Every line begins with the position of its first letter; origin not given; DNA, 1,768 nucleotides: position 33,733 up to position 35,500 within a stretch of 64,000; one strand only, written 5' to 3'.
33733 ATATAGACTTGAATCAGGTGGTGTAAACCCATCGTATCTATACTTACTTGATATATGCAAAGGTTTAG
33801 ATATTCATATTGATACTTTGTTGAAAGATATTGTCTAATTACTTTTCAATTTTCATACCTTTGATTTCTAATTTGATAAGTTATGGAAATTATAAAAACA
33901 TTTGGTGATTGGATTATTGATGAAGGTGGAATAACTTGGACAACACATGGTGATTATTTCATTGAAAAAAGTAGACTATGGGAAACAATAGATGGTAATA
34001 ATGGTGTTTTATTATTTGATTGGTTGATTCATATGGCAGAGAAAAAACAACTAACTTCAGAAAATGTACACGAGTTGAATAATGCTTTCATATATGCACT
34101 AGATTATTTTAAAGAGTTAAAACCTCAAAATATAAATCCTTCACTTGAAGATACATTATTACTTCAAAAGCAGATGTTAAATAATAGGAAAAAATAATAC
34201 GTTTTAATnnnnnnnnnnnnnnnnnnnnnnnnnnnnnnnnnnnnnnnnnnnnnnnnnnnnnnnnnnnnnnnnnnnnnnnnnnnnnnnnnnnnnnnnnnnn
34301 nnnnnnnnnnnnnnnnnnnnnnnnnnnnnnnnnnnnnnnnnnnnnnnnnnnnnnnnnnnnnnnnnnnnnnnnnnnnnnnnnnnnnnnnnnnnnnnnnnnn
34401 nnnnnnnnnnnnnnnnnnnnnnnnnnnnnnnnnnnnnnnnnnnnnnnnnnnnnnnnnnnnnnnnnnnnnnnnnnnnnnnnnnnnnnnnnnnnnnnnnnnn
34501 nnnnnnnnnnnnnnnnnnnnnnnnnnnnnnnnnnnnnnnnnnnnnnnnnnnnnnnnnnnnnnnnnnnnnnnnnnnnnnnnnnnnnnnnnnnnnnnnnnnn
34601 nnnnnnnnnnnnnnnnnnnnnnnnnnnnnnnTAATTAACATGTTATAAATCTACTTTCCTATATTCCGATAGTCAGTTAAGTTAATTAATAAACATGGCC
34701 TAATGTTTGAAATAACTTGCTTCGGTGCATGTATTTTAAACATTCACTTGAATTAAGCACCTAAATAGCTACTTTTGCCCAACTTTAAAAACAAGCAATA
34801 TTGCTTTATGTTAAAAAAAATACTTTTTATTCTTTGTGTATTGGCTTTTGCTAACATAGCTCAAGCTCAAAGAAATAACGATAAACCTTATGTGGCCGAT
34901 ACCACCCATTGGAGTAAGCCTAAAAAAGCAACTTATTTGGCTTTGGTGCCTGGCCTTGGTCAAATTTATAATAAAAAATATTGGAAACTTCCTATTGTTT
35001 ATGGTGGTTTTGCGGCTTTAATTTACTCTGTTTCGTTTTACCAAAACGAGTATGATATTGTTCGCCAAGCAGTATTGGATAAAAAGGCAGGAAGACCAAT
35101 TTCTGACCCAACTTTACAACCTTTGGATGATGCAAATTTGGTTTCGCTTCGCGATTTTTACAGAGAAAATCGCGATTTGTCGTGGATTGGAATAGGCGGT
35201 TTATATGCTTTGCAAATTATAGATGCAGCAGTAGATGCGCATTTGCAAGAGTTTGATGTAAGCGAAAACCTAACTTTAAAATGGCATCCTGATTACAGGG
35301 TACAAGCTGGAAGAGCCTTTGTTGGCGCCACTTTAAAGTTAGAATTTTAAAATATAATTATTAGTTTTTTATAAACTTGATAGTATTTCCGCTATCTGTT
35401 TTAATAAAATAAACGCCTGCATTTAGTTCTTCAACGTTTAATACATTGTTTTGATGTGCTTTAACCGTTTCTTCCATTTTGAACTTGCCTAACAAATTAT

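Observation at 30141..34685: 4.5 kb insertion bounded by 24-bp perfect inverted repeats, carrying an IS1595 transposase plus cargo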

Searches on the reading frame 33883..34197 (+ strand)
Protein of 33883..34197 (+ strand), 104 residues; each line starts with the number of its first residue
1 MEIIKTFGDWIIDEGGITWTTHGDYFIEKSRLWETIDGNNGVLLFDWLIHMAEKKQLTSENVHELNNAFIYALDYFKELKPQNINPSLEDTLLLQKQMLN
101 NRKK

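Call 5: search_protein_families(library=pfam, proteins=[window:33883-34197:+], max_evalue=0.1)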
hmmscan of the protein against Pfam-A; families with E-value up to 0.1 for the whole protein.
window:33883-34197:+ (104 aa): 0 families

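Call 16: search_protein_families(library=padloc, proteins=[window:33883-34197:+], max_evalue=0.1)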
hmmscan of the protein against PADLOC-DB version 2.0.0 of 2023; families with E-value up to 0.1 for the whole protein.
window:33883-34197:+ (104 aa): 0 families

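Call 17: search_protein_families(library=phrogs, proteins=[window:33883-34197:+], max_evalue=0.1)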
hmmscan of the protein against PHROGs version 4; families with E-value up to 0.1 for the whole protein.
window:33883-34197:+ (104 aa): 0 families

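Call 45: search_protein_families(library=ncbifam, proteins=[window:33883-34197:+], max_evalue=0.05)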
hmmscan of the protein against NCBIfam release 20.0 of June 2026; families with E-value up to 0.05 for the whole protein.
window:33883-34197:+ (104 aa): 0 families

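Call 47: find_homologous_proteins(query=window:33883-34197:+, max_evalue=0.001)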
Query window:33883-34197:+ (104 aa): 2 proteins with E <= 0.001 among 3 candidates.
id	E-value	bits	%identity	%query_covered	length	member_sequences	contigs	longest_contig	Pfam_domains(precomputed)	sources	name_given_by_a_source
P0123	1.2e-64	233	100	100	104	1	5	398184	-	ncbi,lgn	-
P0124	1.5e-16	78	50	95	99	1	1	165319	-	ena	-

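Call 48: find_encoding_contigs(protein=P0124, flank=8000, max_places=3)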
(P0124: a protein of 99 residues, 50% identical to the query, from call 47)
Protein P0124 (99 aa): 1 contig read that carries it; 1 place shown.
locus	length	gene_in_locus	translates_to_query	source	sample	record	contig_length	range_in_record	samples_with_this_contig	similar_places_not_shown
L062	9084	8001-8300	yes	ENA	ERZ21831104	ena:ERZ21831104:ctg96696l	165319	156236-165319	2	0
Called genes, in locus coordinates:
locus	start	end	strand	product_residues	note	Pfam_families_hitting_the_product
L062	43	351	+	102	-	PF12728:HTH_17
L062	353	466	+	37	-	-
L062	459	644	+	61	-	-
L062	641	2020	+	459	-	PF13148:DUF3987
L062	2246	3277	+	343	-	PF21957:Zn_ribbon_16, PF19898:DUF6371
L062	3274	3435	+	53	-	-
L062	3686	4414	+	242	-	-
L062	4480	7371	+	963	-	PF02384:N6_Mtase, PF20473:MmeI_Mtase, PF07669:Eco57I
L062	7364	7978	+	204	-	-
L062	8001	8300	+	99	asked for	-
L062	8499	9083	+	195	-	?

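Call 77: predict_structure(alignment_id=A3)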
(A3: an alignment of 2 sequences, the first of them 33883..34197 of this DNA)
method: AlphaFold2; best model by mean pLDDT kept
length: 104 residues; sequences in the alignment: 2
mean_pLDDT: 72.3   pTM: 0.65
mean pLDDT of the five models: 72.3, 69.6, 68.3, 68.0, 66.0
residues with pLDDT >= 90: 3; 70-90: 47; 50-70: 50; < 50: 4
segments of 3 or more residues with pLDDT < 50: none
pLDDT, mean of each block of 10 residues (from residue 1): 85 86 75 66 60 63 79 85 67 65 52
secondary structure, 60 per line:
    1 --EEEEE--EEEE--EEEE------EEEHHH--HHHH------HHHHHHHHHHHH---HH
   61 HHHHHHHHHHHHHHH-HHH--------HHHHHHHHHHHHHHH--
elements in order: E3-7 E10-13 E16-19 E26-28 H34-37 H44-55 H59-75 H88-102

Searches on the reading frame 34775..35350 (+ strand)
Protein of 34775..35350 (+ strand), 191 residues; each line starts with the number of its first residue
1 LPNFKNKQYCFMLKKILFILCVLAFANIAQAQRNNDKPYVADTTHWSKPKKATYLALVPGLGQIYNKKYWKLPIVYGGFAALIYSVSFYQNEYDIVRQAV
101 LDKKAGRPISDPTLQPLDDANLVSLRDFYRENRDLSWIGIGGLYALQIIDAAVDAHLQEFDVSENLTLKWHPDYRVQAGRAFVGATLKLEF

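Call 8: find_encoding_contigs(protein=window:34775-35350:+, flank=8000, max_places=10)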
Protein window:34775-35350:+ (191 aa): no gene with exactly this product is on record in the collection.

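Call 10: find_encoding_contigs(protein=window:34808-35350:+, flank=8000, max_places=10)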
Protein window:34808-35350:+ (180 aa): 7 contigs read that carry it; 7 places shown.
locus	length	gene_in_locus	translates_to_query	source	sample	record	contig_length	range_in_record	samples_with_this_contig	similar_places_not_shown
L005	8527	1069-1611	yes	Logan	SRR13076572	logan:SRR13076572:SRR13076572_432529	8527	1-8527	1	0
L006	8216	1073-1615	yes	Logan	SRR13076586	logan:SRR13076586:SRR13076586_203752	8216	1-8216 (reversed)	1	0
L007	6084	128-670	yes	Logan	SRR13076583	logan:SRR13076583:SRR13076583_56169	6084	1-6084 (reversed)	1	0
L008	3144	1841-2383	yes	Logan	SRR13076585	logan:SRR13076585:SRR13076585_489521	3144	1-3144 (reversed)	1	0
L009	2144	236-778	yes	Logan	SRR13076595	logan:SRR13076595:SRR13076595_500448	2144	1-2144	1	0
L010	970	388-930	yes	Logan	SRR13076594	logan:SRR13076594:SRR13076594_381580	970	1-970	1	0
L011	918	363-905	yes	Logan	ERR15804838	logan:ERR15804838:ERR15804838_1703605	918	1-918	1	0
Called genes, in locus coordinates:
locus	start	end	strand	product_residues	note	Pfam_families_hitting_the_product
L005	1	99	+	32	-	?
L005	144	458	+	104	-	-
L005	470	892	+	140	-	-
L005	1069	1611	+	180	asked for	PF18935:DUF5683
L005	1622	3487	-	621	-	PF00128:Alpha-amylase, PF18962:Por_Secre_tail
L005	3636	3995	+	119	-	-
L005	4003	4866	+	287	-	PF00160:Pro_isomerase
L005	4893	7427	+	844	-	PF13715:CarbopepD_reg_2, PF18939:DUF5686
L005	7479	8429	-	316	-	PF01713:Smr (weak)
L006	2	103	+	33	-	?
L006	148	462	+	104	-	-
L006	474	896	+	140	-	-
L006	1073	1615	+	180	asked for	PF18935:DUF5683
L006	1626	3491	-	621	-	PF00128:Alpha-amylase, PF18962:Por_Secre_tail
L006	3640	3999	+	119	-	-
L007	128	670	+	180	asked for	PF18935:DUF5683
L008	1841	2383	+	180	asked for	PF18935:DUF5683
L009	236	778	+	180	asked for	PF18935:DUF5683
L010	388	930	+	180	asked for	PF18935:DUF5683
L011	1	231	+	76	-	?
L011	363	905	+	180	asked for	PF18935:DUF5683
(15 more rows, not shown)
